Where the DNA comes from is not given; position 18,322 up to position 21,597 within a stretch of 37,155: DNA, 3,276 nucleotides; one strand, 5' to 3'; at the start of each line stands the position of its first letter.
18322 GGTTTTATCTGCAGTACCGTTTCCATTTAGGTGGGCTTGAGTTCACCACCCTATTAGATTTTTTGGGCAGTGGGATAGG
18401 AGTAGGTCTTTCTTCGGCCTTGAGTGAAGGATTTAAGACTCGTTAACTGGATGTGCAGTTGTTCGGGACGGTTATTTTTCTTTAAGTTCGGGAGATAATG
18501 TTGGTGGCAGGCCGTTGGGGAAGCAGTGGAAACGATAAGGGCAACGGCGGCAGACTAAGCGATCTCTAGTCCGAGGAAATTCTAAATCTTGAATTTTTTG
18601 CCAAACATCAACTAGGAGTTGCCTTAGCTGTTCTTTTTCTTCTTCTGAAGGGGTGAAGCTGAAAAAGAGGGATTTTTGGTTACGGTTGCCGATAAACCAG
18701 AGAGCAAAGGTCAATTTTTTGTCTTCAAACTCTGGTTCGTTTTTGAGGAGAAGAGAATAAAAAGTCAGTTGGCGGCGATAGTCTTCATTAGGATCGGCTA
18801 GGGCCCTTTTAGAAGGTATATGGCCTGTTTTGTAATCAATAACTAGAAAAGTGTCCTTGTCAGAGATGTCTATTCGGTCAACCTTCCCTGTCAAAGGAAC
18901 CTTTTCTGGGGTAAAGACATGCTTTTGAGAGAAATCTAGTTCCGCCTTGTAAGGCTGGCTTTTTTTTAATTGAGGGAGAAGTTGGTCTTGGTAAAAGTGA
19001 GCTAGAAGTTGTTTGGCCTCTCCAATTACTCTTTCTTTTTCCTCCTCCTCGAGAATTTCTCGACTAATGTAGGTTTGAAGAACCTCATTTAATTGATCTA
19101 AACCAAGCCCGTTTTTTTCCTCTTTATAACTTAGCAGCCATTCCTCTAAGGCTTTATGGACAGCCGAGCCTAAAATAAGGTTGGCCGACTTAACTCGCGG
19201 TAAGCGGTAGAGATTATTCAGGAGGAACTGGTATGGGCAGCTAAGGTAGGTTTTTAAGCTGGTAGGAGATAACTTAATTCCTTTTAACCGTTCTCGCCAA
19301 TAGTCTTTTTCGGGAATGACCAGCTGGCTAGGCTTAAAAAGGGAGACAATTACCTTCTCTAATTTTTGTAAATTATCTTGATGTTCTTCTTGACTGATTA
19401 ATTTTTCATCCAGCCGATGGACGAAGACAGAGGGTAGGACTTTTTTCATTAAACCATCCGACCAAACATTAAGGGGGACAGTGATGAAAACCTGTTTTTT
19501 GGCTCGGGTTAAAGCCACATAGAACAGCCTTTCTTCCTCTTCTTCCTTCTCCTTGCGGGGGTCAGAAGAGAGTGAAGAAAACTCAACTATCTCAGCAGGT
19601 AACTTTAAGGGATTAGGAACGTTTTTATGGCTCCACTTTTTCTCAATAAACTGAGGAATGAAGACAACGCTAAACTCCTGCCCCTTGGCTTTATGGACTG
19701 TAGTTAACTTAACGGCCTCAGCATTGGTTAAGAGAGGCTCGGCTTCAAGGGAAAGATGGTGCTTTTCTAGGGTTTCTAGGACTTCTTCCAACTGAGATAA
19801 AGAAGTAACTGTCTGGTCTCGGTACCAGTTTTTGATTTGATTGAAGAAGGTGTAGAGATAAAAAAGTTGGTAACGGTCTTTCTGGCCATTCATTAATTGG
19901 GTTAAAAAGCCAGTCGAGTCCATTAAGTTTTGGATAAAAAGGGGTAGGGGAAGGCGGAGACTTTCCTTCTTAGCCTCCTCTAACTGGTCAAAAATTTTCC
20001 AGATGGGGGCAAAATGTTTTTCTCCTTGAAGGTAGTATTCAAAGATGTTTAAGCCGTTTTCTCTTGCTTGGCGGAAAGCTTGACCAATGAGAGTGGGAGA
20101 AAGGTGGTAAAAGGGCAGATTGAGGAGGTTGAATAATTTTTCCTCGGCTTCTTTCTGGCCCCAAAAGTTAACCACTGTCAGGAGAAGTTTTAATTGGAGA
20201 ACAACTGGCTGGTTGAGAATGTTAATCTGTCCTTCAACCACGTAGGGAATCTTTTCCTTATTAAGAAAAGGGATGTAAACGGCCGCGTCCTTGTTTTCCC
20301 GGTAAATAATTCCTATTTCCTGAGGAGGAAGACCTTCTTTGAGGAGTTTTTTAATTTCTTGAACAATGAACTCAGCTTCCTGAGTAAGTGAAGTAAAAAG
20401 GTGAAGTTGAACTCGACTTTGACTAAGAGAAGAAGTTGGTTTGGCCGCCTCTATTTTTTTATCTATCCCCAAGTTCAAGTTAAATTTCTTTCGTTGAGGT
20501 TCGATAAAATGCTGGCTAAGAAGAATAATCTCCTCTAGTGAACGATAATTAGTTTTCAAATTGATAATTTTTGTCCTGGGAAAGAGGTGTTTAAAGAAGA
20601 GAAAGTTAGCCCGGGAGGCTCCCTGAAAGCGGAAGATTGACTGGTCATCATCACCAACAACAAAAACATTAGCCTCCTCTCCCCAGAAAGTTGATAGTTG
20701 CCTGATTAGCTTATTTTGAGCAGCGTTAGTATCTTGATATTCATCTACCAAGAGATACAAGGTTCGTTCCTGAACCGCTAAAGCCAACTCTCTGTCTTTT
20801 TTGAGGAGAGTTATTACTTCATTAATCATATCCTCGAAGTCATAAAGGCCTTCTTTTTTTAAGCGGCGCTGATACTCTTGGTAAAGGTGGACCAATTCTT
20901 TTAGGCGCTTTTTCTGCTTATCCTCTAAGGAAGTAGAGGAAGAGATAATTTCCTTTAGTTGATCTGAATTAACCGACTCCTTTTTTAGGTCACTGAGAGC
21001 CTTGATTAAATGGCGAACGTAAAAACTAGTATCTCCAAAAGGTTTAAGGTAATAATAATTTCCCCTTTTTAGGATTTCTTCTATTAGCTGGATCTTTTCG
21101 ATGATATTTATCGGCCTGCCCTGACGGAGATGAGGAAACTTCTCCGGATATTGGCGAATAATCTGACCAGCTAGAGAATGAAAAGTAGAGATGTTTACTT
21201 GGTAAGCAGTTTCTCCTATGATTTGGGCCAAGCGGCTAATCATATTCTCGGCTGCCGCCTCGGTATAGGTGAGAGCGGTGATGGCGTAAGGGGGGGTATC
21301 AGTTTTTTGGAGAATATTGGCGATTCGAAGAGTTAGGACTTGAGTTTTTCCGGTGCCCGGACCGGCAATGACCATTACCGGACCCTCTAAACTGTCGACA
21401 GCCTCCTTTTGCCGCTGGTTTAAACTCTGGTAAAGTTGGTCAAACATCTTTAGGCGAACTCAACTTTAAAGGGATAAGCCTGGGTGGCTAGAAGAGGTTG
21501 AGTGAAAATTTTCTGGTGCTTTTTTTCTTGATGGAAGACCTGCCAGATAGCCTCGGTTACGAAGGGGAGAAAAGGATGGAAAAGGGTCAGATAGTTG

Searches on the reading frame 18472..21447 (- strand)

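Call 6: search_protein_families(library=pfam, proteins=[window:18472-21447:-], max_evalue=0.1)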
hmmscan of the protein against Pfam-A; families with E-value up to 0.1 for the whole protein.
window:18472-21447:- (991 aa): 16 families
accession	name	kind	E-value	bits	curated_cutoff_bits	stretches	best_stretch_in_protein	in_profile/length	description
PF00580.27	UvrD-helicase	-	7.8e-66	223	23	1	9-289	1-270/271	UvrD/REP helicase N-terminal domain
PF12705.13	PDDEXK_1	-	1.3e-37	130.6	22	1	725-975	1-246/247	PD-(D/E)XK nuclease superfamily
PF13361.12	UvrD_C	-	2.5e-34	119.7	25.6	1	295-657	1-347/350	UvrD-like helicase C-terminal domain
PF13245.12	AAA_19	-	4.9e-20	72.5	25.1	1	13-274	1-133/134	AAA domain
PF13538.12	UvrD_C_2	-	3.7e-10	39.9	27.4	2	581-599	4-22/52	UvrD-like helicase C-terminal domain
PF01930.23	Cas_Cas4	-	1.2e-09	38.8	22.7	1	853-976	53-159/160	Domain of unknown function DUF83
PF21445.3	ADDB_N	-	1.2e-07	31.7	26.6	1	29-252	5-221/290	ADDB, N-terminal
PF13087.12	AAA_12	-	1.8e-05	24.8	27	0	553-655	122-190/195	AAA domain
PF01443.25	Viral_helicase1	-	2.3e-05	24.8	21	0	630-655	201-226/228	Viral superfamily 1 RNA helicase core domain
PF13604.12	AAA_30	-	3.3e-05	24.1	27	1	9-72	2-65/191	AAA domain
PF13086.12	AAA_11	-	7.1e-05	23.1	27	1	9-198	2-180/257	AAA domain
PF08696.17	Dna2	-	0.00018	21.7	22.4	1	726-799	56-124/204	DNA replication factor Dna2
PF00270.35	DEAD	-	0.0025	18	26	1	12-88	3-79/167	DEAD/DEAH box helicase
PF14278.11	TetR_C_8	-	0.018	15.5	26.1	0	784-821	35-72/103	Transcriptional regulator C-terminal region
PF08069.17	Ribosomal_S13_N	-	0.023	15.2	25.4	1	351-384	23-56/60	Ribosomal S13/S15 N-terminal domain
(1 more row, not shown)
